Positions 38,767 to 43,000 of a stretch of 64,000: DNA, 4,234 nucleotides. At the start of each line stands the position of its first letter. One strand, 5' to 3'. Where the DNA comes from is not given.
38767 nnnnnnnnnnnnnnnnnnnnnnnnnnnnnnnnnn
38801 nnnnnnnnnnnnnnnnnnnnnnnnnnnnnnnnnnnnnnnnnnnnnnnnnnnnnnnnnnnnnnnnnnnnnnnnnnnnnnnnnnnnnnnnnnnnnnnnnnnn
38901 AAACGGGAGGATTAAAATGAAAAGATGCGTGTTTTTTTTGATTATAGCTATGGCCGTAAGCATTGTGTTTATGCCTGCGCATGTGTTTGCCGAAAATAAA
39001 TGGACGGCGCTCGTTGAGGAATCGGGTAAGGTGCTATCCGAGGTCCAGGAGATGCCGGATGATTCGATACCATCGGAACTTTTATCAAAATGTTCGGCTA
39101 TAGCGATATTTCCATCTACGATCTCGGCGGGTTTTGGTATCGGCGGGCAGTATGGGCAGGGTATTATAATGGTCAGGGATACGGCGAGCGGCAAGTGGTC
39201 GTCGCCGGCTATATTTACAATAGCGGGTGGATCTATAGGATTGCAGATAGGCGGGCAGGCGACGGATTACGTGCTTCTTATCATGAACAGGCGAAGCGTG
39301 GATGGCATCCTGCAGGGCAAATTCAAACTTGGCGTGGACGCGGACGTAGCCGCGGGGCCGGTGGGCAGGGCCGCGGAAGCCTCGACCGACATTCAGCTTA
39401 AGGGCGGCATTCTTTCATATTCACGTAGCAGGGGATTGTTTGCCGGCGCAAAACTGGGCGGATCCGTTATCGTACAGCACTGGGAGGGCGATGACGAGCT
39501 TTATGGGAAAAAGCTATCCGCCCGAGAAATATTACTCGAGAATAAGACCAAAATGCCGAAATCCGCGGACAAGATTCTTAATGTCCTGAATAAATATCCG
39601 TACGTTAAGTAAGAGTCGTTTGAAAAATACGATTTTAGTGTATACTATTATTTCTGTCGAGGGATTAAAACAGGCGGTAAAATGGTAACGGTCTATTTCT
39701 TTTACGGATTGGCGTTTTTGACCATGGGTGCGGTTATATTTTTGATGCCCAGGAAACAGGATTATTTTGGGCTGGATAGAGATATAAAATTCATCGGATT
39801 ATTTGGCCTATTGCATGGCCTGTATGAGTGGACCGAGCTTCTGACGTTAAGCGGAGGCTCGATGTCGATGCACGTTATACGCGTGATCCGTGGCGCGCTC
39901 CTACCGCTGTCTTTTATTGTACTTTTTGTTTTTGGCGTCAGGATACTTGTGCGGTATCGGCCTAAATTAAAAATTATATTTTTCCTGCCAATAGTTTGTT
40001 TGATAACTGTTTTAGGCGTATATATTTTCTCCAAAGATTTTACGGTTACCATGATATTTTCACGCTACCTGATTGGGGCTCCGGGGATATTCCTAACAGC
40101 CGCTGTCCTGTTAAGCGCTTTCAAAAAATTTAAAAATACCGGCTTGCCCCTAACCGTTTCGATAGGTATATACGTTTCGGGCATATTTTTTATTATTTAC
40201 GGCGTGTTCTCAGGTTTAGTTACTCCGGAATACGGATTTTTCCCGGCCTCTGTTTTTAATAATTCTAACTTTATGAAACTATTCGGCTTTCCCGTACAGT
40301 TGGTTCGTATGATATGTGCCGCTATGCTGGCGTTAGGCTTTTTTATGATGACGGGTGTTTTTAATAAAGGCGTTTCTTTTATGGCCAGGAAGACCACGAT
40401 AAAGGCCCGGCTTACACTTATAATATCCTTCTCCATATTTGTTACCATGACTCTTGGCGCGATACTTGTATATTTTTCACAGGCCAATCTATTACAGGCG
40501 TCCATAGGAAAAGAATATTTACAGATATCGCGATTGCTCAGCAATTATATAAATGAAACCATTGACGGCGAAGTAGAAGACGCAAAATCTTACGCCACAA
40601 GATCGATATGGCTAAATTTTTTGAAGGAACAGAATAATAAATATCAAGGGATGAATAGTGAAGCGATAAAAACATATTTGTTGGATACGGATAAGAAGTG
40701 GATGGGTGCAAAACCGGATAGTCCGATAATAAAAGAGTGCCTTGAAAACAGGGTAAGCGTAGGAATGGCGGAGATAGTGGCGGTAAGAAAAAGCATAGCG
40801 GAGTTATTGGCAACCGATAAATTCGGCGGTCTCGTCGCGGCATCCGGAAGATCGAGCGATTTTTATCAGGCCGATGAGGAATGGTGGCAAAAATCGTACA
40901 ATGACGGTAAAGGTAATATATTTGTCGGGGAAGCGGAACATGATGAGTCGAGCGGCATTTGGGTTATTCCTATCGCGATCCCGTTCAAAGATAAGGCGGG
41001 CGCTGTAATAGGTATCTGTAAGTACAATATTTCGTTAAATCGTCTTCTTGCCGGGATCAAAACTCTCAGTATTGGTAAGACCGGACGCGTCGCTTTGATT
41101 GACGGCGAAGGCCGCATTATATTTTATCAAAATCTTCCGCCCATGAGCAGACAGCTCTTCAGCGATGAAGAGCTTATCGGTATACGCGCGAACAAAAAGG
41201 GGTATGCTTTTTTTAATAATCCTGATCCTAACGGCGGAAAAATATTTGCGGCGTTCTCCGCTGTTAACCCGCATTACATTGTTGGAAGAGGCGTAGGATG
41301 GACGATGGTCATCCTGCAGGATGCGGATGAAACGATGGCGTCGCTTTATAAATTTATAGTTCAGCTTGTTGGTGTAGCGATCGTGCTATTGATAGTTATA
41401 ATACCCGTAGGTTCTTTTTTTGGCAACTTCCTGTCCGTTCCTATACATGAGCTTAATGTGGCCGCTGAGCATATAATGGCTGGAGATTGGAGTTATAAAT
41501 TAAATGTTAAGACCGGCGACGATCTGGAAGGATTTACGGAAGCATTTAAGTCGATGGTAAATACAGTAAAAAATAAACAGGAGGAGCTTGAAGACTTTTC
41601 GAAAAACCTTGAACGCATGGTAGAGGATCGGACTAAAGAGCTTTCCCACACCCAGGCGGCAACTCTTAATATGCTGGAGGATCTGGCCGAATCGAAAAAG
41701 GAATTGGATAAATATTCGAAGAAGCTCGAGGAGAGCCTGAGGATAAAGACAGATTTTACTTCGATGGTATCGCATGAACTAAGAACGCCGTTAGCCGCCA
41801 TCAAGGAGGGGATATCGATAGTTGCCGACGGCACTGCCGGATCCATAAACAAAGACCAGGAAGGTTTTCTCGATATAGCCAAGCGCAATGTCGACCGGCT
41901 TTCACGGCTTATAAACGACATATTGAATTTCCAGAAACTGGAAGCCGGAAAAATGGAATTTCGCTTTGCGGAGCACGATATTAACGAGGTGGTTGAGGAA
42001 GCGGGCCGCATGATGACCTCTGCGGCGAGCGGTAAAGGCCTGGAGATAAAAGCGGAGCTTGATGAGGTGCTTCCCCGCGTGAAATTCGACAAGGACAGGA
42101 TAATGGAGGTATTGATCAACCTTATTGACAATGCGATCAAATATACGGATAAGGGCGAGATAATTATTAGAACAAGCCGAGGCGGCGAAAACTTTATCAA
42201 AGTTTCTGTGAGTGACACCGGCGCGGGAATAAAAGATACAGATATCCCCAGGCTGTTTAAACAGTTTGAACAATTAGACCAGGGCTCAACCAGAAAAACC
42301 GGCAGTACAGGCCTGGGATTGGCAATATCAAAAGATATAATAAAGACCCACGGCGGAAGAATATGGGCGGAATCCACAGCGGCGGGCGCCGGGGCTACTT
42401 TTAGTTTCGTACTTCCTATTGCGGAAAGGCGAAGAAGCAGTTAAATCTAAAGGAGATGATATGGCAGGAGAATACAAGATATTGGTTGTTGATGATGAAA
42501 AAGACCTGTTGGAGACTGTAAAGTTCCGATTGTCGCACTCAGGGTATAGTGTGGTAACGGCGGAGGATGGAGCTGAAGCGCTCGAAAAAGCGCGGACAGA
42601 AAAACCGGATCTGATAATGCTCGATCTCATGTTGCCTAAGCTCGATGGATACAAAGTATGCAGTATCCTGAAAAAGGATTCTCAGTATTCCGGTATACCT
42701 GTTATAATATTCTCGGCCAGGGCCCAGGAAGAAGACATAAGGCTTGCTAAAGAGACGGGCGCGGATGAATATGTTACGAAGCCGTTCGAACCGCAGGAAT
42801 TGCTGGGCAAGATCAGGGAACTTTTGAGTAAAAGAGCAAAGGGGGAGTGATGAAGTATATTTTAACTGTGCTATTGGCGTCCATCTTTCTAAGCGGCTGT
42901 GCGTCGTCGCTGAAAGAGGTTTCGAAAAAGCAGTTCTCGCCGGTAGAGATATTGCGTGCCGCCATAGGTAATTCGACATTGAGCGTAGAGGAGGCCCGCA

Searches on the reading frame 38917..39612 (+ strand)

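Call 25: search_protein_families(library=pfam, proteins=[window:38917-39612:+], max_evalue=0.00001)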
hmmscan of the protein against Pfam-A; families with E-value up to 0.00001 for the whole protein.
window:38917-39612:+ (231 aa): 1 family
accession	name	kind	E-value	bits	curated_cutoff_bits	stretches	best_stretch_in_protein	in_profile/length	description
PF04366.17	Ysc84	-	5.2e-36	123.6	25.1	1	104-227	2-127/127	Las17-binding protein actin regulator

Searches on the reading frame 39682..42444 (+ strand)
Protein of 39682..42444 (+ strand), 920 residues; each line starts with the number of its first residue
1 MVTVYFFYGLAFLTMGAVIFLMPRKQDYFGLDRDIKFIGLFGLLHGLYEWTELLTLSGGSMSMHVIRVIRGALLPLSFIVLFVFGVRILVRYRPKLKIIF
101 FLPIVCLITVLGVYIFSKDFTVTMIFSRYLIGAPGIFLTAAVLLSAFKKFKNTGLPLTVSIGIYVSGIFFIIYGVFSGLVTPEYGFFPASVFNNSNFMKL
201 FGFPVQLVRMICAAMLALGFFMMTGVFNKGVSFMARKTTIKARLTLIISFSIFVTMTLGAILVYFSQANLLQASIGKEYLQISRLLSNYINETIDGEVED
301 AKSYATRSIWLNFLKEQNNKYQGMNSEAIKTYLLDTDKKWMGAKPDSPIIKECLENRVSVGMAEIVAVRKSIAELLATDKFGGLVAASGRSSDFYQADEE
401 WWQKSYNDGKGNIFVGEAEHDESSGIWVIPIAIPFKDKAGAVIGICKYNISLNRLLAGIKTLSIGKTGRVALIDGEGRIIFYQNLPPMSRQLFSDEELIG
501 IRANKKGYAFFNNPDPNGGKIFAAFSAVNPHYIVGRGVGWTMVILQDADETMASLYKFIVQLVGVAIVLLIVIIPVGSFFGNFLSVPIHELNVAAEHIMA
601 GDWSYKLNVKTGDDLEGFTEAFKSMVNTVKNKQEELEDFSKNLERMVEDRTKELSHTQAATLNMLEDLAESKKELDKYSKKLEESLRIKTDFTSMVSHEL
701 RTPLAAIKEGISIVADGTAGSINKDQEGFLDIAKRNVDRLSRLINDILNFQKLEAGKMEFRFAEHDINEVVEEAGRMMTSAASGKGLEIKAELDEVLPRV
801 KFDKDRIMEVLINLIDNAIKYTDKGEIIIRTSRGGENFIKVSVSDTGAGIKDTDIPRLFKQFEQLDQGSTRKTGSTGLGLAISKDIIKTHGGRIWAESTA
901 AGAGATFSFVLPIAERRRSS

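Call 25: search_protein_families(library=pfam, proteins=[window:39682-42444:+], max_evalue=0.00001)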
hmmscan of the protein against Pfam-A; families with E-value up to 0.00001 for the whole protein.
window:39682-42444:+ (920 aa): 3 families
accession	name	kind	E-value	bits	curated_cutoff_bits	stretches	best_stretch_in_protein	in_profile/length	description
PF02518.31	HATPase_c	-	1.9e-27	96.3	26.4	1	803-914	2-110/111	Histidine kinase-, DNA gyrase B-, and HSP90-like ATPase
PF02743.24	dCache_1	-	3.5e-17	63.2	45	1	270-528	2-230/240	Cache domain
PF00512.31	HisKA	-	7.2e-16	58.4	26.9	1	689-756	2-66/66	His Kinase A (phospho-acceptor) domain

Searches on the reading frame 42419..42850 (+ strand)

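Call 75: search_protein_families(library=pfam, proteins=[window:42419-42850:+], max_evalue=0.001)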
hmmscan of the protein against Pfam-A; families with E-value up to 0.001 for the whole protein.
window:42419-42850:+ (143 aa): 1 family
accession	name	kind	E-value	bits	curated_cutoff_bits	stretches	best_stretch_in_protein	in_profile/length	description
PF00072.30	Response_reg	-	3.8e-30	104.7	30.2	1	21-132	1-110/111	Response regulator receiver domain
